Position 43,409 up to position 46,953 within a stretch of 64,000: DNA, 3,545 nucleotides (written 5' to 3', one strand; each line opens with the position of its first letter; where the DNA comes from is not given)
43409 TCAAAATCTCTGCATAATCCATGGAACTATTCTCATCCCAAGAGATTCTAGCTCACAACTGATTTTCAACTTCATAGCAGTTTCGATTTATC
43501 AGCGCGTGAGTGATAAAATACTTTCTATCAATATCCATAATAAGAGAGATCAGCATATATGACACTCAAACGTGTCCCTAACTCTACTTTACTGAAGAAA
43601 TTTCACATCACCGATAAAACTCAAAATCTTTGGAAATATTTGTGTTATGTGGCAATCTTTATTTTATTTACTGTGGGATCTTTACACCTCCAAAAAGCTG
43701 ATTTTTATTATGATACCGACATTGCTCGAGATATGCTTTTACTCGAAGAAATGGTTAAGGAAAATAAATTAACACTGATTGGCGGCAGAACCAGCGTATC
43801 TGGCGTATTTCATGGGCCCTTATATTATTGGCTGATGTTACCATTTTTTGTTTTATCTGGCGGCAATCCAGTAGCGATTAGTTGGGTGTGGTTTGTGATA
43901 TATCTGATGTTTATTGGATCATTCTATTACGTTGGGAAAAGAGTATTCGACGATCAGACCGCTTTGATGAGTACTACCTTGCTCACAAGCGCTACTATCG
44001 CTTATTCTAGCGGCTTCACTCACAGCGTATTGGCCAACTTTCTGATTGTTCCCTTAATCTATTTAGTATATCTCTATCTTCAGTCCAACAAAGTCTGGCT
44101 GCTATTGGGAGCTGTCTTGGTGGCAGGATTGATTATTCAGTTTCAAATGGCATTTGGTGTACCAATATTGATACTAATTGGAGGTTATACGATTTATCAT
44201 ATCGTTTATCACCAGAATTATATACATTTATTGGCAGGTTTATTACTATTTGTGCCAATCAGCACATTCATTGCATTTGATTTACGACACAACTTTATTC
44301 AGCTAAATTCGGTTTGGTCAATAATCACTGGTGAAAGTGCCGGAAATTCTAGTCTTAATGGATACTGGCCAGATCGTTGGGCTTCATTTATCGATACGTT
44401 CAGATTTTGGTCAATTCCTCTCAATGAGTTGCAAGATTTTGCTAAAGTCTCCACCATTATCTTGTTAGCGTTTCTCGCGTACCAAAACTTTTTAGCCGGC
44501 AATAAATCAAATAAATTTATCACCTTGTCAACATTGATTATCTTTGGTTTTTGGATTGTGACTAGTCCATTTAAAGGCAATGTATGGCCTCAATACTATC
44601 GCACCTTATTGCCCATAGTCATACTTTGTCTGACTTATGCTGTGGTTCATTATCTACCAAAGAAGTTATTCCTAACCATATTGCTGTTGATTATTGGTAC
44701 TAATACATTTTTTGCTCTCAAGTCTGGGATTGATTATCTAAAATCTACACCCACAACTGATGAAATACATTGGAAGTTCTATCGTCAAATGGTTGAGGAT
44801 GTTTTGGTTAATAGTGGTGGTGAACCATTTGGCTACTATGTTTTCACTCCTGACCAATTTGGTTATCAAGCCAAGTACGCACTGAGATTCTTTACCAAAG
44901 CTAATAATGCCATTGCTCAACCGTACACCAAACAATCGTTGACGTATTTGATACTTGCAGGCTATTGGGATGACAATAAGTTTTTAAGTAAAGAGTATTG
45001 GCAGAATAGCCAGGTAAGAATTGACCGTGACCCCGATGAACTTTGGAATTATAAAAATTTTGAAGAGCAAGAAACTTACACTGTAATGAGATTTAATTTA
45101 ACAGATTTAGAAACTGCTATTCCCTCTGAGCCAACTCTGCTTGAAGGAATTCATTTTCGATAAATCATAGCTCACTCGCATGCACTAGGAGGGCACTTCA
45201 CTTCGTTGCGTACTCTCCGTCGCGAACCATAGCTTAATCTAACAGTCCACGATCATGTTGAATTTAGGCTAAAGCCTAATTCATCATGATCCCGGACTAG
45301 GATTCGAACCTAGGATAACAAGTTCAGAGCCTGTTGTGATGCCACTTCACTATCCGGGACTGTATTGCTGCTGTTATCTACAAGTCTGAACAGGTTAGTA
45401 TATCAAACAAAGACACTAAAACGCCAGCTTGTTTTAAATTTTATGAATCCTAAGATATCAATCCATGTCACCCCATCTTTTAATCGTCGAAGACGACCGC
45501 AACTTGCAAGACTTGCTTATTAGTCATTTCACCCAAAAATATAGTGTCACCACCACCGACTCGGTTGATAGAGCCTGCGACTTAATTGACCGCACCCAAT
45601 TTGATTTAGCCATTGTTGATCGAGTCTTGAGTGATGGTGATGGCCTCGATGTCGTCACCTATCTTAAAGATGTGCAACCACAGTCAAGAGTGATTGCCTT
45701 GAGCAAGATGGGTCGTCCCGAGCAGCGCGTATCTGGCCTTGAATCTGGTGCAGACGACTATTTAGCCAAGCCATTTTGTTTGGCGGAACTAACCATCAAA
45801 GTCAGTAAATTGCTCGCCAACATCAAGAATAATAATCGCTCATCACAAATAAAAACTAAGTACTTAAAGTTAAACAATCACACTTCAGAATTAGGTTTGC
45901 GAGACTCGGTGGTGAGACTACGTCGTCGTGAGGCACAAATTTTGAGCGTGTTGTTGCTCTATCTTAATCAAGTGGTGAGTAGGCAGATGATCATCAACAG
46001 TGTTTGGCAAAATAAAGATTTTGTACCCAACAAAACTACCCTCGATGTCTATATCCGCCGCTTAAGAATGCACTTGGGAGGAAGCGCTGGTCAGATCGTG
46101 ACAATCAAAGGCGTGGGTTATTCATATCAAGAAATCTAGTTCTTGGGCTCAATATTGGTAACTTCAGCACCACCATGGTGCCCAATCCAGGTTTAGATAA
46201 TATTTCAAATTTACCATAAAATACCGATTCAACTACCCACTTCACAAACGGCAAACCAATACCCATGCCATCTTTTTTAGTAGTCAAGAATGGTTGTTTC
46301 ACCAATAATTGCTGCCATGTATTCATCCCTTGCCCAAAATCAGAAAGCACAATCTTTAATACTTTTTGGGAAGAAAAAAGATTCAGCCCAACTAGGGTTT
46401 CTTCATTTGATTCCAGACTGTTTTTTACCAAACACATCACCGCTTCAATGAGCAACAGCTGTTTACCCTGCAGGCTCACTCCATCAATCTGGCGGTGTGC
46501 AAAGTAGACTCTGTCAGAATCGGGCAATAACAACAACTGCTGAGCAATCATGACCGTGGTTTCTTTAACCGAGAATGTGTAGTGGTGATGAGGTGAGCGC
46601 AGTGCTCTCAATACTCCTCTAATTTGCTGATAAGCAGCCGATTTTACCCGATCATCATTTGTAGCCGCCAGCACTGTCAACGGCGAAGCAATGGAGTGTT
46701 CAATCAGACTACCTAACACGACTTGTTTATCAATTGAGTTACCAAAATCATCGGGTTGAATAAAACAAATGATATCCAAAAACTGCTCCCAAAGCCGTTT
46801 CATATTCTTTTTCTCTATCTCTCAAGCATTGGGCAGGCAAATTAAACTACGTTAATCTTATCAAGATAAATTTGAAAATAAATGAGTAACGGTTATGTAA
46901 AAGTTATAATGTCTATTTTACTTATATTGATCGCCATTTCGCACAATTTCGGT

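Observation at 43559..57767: Second glycan island with GT-C paralogs and the D-rhamnose pathway (gmd-rmd), ugd and a DD-carboxypeptidase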

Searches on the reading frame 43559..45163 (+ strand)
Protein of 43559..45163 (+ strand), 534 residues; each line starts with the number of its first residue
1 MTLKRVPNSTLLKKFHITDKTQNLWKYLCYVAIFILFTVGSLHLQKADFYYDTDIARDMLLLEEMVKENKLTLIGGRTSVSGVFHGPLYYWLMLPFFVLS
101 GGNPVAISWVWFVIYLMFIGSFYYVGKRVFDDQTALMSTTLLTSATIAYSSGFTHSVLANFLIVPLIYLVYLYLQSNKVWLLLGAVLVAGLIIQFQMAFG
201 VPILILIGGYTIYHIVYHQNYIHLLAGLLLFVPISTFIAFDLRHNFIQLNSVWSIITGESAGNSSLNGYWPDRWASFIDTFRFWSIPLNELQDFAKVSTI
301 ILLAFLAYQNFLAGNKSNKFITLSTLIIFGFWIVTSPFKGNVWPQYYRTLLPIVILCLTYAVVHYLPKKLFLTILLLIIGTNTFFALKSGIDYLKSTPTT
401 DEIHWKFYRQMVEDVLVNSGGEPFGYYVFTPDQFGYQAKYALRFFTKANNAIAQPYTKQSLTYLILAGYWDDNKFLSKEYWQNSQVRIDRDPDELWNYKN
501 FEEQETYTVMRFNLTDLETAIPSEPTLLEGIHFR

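Call 3: search_protein_families(library=pfam, proteins=[window:43559-45163:+])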
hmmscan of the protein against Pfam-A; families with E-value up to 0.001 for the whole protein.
window:43559-45163:+ (534 aa): 1 family
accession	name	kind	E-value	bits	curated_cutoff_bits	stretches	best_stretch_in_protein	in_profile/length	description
PF13231.12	PMT_2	-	1.8e-07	32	26.1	1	85-238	2-158/160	Dolichyl-phosphate-mannose-protein mannosyltransferase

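Call 5: search_protein_families(library=ncbifam, proteins=[window:43559-45163:+], max_evalue=0.01)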
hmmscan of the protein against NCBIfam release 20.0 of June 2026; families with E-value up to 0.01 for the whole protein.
window:43559-45163:+ (534 aa): 0 families

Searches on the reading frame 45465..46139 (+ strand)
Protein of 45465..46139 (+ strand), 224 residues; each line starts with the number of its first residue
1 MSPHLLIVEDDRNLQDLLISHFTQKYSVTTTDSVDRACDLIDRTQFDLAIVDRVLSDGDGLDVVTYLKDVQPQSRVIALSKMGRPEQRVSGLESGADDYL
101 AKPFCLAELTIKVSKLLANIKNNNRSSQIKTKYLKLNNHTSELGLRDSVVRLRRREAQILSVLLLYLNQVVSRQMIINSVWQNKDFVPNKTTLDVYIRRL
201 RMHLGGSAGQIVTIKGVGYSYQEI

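Call 3: search_protein_families(library=pfam, proteins=[window:45465-46139:+])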
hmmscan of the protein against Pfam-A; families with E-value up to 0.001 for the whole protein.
window:45465-46139:+ (224 aa): 2 families
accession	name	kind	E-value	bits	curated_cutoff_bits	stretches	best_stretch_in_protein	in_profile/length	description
PF00072.30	Response_reg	-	1.2e-19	70.9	30.2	1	6-113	2-110/111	Response regulator receiver domain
PF00486.34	Trans_reg_C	-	5.1e-17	62.1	26.2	1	149-220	3-76/77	Transcriptional regulatory protein, C terminal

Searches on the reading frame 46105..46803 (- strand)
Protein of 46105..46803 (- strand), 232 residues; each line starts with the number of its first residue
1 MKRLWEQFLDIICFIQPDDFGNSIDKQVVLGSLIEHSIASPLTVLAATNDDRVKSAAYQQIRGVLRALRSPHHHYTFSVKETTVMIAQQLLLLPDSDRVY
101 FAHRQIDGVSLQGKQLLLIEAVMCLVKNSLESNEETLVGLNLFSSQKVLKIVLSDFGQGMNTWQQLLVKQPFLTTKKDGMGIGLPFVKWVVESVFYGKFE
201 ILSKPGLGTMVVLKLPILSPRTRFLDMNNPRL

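Call 3: search_protein_families(library=pfam, proteins=[window:46105-46803:-])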
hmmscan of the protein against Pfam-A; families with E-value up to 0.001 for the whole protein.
window:46105-46803:- (232 aa): 1 family
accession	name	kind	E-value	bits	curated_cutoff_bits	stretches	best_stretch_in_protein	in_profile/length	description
PF02518.31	HATPase_c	-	6.7e-08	33.4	26.4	1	114-217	2-109/111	Histidine kinase-, DNA gyrase B-, and HSP90-like ATPase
